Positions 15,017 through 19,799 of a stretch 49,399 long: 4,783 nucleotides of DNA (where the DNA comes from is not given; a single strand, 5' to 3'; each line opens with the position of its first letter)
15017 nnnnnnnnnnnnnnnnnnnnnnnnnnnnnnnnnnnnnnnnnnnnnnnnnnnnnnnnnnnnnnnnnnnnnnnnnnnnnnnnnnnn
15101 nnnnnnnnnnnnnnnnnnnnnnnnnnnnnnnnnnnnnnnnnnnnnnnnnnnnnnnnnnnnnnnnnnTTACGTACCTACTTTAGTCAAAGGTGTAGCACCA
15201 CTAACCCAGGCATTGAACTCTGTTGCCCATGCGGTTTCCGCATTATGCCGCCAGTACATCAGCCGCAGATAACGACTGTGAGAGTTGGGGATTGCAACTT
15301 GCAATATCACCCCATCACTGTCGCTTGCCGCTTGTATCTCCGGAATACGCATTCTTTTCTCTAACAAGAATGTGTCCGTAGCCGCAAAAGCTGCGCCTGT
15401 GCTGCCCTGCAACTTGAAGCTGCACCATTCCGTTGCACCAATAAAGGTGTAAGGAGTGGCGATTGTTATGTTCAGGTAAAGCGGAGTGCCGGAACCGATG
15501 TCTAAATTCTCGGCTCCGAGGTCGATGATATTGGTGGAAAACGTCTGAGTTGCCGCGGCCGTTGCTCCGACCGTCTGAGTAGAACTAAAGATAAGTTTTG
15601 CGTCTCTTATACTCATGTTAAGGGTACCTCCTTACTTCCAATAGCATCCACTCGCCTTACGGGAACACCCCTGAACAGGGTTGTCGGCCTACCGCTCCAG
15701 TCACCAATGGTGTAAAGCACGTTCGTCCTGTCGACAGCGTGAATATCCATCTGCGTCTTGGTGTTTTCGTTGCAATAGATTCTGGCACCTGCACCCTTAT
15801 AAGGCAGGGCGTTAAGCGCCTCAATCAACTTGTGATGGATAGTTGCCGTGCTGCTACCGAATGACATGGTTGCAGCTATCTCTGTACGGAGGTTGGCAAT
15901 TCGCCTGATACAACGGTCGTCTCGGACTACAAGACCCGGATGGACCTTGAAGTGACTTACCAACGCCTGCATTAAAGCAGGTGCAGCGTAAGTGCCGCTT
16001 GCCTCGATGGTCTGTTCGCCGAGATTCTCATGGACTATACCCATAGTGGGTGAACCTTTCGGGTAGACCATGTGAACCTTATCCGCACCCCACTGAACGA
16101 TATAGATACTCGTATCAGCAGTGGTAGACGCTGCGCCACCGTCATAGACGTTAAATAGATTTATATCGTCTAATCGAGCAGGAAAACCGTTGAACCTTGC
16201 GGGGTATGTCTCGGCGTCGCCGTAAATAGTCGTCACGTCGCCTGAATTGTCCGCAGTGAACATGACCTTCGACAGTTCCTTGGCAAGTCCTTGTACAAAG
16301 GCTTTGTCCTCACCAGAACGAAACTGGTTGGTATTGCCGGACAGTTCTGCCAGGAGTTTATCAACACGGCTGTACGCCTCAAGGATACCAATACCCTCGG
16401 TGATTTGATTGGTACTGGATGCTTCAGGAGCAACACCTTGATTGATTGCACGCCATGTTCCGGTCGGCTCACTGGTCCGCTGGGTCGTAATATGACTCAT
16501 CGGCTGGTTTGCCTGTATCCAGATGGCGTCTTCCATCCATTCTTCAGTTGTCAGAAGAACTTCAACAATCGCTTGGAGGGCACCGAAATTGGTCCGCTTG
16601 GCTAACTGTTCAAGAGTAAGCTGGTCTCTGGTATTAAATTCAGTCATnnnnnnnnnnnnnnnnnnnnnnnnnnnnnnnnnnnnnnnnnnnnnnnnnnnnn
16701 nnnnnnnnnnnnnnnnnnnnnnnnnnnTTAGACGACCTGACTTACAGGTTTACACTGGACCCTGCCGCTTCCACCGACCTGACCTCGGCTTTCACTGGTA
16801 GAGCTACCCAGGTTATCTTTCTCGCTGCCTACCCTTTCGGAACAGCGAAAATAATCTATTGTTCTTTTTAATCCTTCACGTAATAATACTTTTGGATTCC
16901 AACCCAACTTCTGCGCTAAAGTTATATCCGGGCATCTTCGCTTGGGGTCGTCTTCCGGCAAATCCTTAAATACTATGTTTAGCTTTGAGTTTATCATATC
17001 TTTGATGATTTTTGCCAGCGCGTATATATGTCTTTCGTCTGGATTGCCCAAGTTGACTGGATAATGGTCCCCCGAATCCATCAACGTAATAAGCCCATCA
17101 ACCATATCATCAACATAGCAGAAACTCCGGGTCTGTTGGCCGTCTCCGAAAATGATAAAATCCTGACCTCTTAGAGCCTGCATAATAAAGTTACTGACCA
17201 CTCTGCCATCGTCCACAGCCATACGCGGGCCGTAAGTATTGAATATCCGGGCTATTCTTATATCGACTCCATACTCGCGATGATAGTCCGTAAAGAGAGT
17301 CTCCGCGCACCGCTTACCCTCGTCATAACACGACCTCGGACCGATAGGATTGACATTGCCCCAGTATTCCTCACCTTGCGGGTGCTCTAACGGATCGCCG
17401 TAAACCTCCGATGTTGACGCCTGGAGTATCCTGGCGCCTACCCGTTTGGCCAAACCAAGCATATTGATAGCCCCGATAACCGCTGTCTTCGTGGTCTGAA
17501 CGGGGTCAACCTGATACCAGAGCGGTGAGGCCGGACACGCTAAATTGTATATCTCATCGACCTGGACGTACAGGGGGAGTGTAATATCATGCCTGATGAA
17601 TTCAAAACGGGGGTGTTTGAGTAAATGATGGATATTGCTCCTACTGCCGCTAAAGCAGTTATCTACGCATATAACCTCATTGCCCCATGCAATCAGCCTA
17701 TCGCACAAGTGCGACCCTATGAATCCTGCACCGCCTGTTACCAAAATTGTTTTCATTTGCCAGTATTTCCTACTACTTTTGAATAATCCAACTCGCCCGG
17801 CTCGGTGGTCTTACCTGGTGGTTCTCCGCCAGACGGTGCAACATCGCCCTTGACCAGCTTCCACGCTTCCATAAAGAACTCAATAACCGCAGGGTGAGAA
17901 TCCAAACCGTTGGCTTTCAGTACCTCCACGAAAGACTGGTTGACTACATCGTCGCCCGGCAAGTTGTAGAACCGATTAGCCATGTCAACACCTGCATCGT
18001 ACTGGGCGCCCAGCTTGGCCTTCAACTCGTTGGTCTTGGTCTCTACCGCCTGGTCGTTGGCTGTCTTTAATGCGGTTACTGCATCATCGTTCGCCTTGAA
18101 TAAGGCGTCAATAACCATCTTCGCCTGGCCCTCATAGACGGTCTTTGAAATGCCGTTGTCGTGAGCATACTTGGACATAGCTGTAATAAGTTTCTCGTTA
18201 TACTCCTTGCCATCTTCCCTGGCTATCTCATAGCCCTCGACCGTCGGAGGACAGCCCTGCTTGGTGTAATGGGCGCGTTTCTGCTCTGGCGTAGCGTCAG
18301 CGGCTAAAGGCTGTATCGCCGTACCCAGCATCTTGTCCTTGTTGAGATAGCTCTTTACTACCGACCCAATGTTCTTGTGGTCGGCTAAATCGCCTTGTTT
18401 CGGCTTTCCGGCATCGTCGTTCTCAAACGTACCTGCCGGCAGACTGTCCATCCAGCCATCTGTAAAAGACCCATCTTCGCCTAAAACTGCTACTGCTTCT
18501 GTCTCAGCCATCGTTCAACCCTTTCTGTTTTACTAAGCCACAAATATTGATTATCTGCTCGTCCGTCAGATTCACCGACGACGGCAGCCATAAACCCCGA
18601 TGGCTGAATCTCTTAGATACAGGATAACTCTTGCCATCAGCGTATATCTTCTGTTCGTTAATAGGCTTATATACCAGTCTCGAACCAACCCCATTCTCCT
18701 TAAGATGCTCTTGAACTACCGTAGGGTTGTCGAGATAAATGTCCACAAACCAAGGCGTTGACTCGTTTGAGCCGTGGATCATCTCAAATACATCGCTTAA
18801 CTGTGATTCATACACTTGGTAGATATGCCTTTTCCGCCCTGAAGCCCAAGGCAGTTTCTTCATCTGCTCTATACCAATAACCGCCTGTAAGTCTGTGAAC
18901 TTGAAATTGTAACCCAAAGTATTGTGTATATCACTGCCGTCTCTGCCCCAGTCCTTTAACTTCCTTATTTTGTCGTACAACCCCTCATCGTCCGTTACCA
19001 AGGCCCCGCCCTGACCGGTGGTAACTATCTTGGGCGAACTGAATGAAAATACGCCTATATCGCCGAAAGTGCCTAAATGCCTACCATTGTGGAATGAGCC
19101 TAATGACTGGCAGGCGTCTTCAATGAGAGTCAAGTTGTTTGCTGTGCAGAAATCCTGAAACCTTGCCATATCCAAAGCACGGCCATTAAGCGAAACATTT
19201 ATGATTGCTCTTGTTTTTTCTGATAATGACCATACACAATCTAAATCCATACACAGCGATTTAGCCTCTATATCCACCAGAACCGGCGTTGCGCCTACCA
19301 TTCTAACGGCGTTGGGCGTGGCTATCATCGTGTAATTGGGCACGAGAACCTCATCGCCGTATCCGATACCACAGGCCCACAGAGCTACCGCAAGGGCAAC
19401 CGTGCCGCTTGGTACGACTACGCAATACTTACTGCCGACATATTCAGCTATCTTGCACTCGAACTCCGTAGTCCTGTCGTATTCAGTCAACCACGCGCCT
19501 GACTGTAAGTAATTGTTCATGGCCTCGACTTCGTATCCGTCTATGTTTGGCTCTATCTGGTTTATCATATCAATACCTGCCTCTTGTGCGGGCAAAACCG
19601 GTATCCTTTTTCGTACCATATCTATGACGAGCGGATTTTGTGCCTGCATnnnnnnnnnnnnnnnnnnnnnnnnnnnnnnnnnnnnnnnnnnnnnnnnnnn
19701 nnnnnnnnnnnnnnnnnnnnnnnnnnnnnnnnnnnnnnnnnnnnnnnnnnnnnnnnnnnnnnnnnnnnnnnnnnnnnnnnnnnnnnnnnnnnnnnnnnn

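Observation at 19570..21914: Two exported proteins, one a lipoprotein-type metallophosphoesterase-LamG fusion, encoded inside the head module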

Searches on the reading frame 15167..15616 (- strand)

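Call 3: search_protein_families(library=pfam, proteins=[window:15167-15616:-], max_evalue=0.01)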
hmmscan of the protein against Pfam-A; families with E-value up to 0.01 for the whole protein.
window:15167-15616:- (149 aa): 1 family
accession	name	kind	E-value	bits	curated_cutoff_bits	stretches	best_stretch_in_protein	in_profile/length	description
PF21190.3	Bbp16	-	1.9e-10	41.5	27.1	1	10-135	1-112/115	Bbp16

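Call 4: search_protein_families(library=phrogs, proteins=[window:15167-15616:-], max_evalue=0.01)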
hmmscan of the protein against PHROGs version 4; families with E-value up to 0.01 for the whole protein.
window:15167-15616:- (149 aa): 1 family
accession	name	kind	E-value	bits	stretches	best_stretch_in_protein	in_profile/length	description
phrog_427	-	unknown function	2.9e-12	47.7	1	3-142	2-132/142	-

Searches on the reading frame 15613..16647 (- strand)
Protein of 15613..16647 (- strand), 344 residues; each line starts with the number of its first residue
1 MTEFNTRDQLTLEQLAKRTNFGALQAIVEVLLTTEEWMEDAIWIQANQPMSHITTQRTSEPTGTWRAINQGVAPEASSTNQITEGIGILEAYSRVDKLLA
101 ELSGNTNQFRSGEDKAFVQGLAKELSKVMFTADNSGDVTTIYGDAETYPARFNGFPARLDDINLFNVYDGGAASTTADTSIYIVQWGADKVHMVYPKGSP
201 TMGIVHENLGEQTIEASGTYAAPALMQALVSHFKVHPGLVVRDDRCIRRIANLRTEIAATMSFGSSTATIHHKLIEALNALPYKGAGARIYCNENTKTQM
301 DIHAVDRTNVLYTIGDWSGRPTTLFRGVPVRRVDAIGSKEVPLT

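Call 3: search_protein_families(library=pfam, proteins=[window:15613-16647:-], max_evalue=0.01)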
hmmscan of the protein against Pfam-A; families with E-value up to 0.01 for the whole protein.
window:15613-16647:- (344 aa): 1 family
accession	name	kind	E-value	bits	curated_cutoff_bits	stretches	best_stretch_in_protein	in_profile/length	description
PF20911.3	GP7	-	5.7e-81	272.2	27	1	22-341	4-310/313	Major capsid protein GP7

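Call 4: search_protein_families(library=phrogs, proteins=[window:15613-16647:-], max_evalue=0.01)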
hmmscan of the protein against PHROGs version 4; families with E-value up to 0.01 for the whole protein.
window:15613-16647:- (344 aa): 1 family
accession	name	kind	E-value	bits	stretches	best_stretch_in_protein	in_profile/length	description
phrog_212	-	head and packaging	2.1e-55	189.2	2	9-162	5-149/301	major head protein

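Call 10: search_dna_similar(query=window:15613-16647:-, collection=phages, mode=protein, max_rows=20)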
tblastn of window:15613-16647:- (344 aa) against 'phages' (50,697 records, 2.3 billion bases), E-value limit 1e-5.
Records with a match: 103; places in all: 103; records where one place covers at least 80% of the query: 103.
Best place of each record, by identity: <60% 103.
By first word of the organism name: Pseudomonas 16; Xanthomonas 15; Escherichia 14; Salmonella 12; Caudoviricetes 6; Vibrio 6; Burkholderia 5; Bordetella 5; Klebsiella 4; Caulobacter 4; and 12 more.
By host as written in the record: - 25; Xanthomonas albilineans CFBP2523 6; Pseudomonas aeruginosa PA14 5; Escherichia coli O157:H7 4; Xanthomonas citri 4; Salmonella enterica subsp. enterica serovar Heidelberg 3; Caulobacter vibrioides CB15 3; Vibrio splendidus 3; and 39 more.
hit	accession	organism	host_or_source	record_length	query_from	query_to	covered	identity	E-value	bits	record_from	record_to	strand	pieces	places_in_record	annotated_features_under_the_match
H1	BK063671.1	Caudoviricetes sp. vir555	Methanomicrobiales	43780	9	336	95%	40.4%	5e-65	228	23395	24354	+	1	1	major head protein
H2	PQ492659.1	Limnohabitans phage DC33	Limnohabitans sp. DCL3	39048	6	344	99%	36.5%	5e-49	182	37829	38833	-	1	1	hypothetical protein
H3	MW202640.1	Caudoviricetes sp.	Manatee Spring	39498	10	340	96%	37.1%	2e-48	179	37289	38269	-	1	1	major capsid protein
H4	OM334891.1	Acinetobacter phage 4316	Acinetobacter baumannii 4316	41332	9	340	97%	36.3%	7e-55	199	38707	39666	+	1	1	capsid protein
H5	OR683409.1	Pseudomonas phage Shamal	Pseudomonas aeruginosa F002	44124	10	343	97%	35.6%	1e-49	183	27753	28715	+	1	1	major capsid protein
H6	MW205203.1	Enterobacter phage BUCT554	Enterobacter cloacae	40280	10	336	95%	36.1%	2e-56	203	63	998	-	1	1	hypothetical protein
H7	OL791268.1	Phage zth2-2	-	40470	10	340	96%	35.7%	2e-46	174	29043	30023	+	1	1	record has no annotation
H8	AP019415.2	Pseudomonas phage HU1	Pseudomonas lactis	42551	9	340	97%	35.3%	3e-51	188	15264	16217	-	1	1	hypothetical protein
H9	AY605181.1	Burkholderia phage BcepC6B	-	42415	11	340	96%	35.1%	5e-46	173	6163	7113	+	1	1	g08: gp08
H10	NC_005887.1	Burkholderia phage BcepC6B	Burkholderia cepacia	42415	11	340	96%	35.1%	5e-46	173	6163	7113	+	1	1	major head protein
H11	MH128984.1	Burkholderia phage vB_BmuP_KL4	-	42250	11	340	96%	34.8%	8e-47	175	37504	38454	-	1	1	hypothetical protein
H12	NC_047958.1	Burkholderia phage vB_BmuP_KL4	-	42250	11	340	96%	34.8%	8e-47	175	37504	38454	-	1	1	major head protein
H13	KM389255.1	Escherichia phage Phi05_2388 B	-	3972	10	336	95%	34.7%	2e-54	197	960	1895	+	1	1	record has no annotation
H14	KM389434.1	Escherichia phage Phi05_1999 B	-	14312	10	336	95%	34.7%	2e-54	197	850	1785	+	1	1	record has no annotation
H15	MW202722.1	Caudoviricetes sp.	Manatee Spring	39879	10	340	96%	34.3%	4e-44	167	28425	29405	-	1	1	major capsid protein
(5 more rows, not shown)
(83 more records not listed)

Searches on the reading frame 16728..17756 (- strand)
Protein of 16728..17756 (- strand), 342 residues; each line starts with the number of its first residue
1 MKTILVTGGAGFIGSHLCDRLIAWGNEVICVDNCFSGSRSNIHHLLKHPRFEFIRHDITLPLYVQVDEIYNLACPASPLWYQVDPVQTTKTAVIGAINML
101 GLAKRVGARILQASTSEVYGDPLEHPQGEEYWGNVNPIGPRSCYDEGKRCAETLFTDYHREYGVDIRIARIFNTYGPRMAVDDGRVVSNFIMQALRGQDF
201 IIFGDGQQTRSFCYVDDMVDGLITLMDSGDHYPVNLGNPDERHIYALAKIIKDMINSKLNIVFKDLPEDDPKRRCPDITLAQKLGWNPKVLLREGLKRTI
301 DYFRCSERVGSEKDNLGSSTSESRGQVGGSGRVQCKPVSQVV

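Call 3: search_protein_families(library=pfam, proteins=[window:16728-17756:-], max_evalue=0.01)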
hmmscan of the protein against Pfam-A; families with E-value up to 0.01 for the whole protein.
window:16728-17756:- (342 aa): 7 families
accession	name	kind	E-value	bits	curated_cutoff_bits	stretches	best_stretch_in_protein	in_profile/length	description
PF01370.27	Epimerase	-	3.6e-52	177.6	20.9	1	4-231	1-233/240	NAD dependent epimerase/dehydratase family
PF16363.11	GDP_Man_Dehyd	-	1.4e-51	176.4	27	1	5-299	1-332/332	GDP-mannose 4,6 dehydratase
PF01073.25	3Beta_HSD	-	1.3e-06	28.1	22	1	5-220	1-223/280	3-beta hydroxysteroid dehydrogenase/isomerase family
PF04321.23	RmlD_sub_bind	-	1.9e-05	24.3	27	1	3-178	2-158/287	RmlD substrate binding domain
PF07993.18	NAD_binding_4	-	0.00013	21.6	20.1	0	87-176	107-209/258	Male sterility protein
PF02719.21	Polysacc_synt_2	-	0.00021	21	20.2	0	4-32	1-29/293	Polysaccharide biosynthesis protein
PF00106.31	adh_short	-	0.00093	19.2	26.6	1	2-59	1-59/195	short chain dehydrogenase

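Call 4: search_protein_families(library=phrogs, proteins=[window:16728-17756:-], max_evalue=0.01)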
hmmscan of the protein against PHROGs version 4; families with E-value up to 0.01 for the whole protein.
window:16728-17756:- (342 aa): 1 family
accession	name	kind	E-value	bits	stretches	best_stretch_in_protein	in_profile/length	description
phrog_540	-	DNA, RNA and nucleotide metabolism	2.6e-64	218.9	1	1-302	292-593/715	nucleotide-sugar epimerase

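Call 47: search_protein_families(library=ncbifam, proteins=[window:16728-17756:-], max_evalue=0.01)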
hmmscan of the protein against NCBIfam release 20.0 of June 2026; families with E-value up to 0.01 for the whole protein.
window:16728-17756:- (342 aa): 27 families (the best 25 are shown)
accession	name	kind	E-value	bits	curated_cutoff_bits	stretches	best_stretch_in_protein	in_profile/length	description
TIGR01181.1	dTDP_gluc_dehyt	equivalog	1.1e-40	139.7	365.1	1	4-306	2-314/321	dTDP-glucose 4,6-dehydratase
TIGR04180.1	EDH_00030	hypoth_equivalog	5e-34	117.7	475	1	4-265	1-266/297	NAD-dependent 4,6-dehydratase LegB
NF008872.0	PRK11908.1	equivalog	1.2e-26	93.6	294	1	1-305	1-337/349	bifunctional UDP-4-keto-pentose/UDP-xylose synthase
NF007582.0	PRK10217.1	equivalog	2.2e-24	86.2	698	1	1-308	1-336/355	dTDP-glucose 4,6-dehydratase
TIGR01179.1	galE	equivalog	2.3e-23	82.6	262.3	1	4-297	2-319/332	UDP-glucose 4-epimerase GalE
NF005998.1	PRK08125.1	equivalog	6.1e-23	81.1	777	1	2-303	316-649/649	bifunctional UDP-4-amino-4-deoxy-L-arabinose formyltransferase/UDP-glucuronic acid oxidase ArnA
NF007490.0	PRK10084.1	subfamily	7.9e-22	77.7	649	1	4-306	3-337/361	dTDP-glucose 4,6-dehydratase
NF011728.1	PRK15181.1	equivalog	8.1e-21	74.4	760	1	2-303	16-337/348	Vi polysaccharide biosynthesis UDP-N-acetylglucosaminuronic acid C-4 epimerase TviC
TIGR02197.1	heptose_epim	equivalog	3e-17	62.8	274.6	1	4-269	1-274/316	ADP-glyceromanno-heptose 6-epimerase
NF047922.1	GDPFucSynFcl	equivalog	8.7e-17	61.5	500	1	154-303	144-301/308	GDP-L-fucose synthase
TIGR01472.1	gmd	equivalog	2.5e-11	43.4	415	1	63-226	75-239/342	GDP-mannose 4,6-dehydratase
NF007956.0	PRK10675.1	subfamily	5e-11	42.3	394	1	3-228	2-249/338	UDP-glucose 4-epimerase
NF041015.1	UDPsulfquin_syn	equivalog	1.5e-09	37.3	575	1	177-298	227-358/384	UDP-sulfoquinovose synthase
TIGR02622.1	CDP_4_6_dhtase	equivalog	1.6e-08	34.1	278.45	1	2-312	5-339/352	CDP-glucose 4,6-dehydratase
TIGR01777.1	yfcH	hypoth_equivalog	3.3e-07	30.2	207.35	1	4-31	1-28/292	TIGR01777 family oxidoreductase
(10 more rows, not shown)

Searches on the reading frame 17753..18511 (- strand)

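Call 3: search_protein_families(library=pfam, proteins=[window:17753-18511:-], max_evalue=0.01)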
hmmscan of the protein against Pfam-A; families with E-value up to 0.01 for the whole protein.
window:17753-18511:- (252 aa): 1 family
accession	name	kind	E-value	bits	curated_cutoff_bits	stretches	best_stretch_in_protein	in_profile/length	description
PF25167.1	DUF7829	-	0.0089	15.9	28.6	0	92-152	86-144/224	Domain of unknown function (DUF7829)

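Call 4: search_protein_families(library=phrogs, proteins=[window:17753-18511:-], max_evalue=0.01)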
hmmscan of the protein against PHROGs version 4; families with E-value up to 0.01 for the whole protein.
window:17753-18511:- (252 aa): 2 families
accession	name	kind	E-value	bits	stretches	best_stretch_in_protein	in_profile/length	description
phrog_3742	-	unknown function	2.9e-17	64.6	1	38-232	56-241/287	-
phrog_458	-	other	3.2e-11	44.7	1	72-232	74-231/246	protease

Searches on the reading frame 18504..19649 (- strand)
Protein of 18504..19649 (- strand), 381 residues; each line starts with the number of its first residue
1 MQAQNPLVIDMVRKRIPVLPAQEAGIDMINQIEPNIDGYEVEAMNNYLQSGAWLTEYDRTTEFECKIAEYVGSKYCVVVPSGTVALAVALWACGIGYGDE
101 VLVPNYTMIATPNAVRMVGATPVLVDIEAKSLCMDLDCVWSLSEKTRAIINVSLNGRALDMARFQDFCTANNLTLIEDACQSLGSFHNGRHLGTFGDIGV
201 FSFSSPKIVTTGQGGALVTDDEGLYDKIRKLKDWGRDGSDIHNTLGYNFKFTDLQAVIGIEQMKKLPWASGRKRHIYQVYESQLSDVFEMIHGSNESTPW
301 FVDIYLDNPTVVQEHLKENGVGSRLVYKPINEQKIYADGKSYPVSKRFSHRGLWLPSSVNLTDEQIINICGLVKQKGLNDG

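Call 3: search_protein_families(library=pfam, proteins=[window:18504-19649:-], max_evalue=0.01)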
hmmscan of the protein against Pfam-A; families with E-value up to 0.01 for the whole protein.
window:18504-19649:- (381 aa): 2 families
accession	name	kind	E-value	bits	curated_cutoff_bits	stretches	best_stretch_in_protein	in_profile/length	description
PF01041.23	DegT_DnrJ_EryC1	-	2.9e-90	303.5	19.8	1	36-373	3-359/360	DegT/DnrJ/EryC1/StrS aminotransferase family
PF00155.27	Aminotran_1_2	-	3.3e-05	23.7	19.7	1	55-130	39-124/361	Aminotransferase class I and II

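Call 4: search_protein_families(library=phrogs, proteins=[window:18504-19649:-], max_evalue=0.01)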
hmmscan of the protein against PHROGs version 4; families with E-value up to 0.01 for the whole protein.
window:18504-19649:- (381 aa): 1 family
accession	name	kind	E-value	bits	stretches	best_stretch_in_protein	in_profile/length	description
phrog_3139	-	other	1.4e-53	183.1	1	52-292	31-288/387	aminotransferase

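Call 47: search_protein_families(library=ncbifam, proteins=[window:18504-19649:-], max_evalue=0.01)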
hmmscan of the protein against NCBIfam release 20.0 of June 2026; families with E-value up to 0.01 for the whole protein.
window:18504-19649:- (381 aa): 14 families
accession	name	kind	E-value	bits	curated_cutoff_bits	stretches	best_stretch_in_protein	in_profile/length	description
TIGR04181.1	NHT_00031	hypoth_equivalog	7.4e-71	238.9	420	1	32-358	4-359/359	LegC family aminotransferase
TIGR03588.1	PseC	equivalog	3.1e-65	220.6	423.5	1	33-374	6-377/380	UDP-4-amino-4,6-dideoxy-N-acetyl-beta-L-altrosamine transaminase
NF008658.2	PRK11658.1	equivalog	7.6e-48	163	631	1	32-337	8-334/379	UDP-4-amino-4-deoxy-L-arabinose aminotransferase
TIGR04427.1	PLP_DesI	equivalog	2.6e-47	161.8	650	1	50-374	43-380/390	dTDP-4-dehydro-6-deoxyglucose aminotransferase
NF011936.0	PRK15407.1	equivalog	9.4e-47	159.7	423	2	51-237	58-253/440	lipopolysaccharide biosynthesis protein RfbH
NF008687.0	PRK11706.1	equivalog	2.8e-45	154.7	375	1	29-374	2-371/375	dTDP-4-amino-4,6-dideoxygalactose transaminase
TIGR02379.1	ECA_wecE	subfamily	2e-34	119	434.85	1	32-242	5-217/376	dTDP-4-amino-4,6-dideoxy-D-glucose transaminase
NF002878.0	PRK03321.1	subfamily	5.8e-05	22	374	1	62-155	61-155/352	histidinol-phosphate transaminase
NF006488.0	PRK08912.1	equivalog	0.00034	19.7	498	1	77-159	90-174/387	aminotransferase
NF004621.0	PRK05957.1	equivalog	0.0011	17.7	498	1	74-157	89-172/389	pyridoxal phosphate-dependent aminotransferase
NF006569.0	PRK09082.1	subfamily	0.002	17.3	420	1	77-156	95-175/386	methionine aminotransferase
NF005817.0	PRK07683.1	equivalog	0.0066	15.2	575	0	74-150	90-166/387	aminotransferase A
NF005732.0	PRK07550.1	equivalog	0.0068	15.5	366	1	89-178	108-205/389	aminotransferase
NF005526.0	PRK07179.1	equivalog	0.0095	14.5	428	0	43-103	84-143/407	alpha-hydroxyketone-type quorum-sensing autoinducer synthase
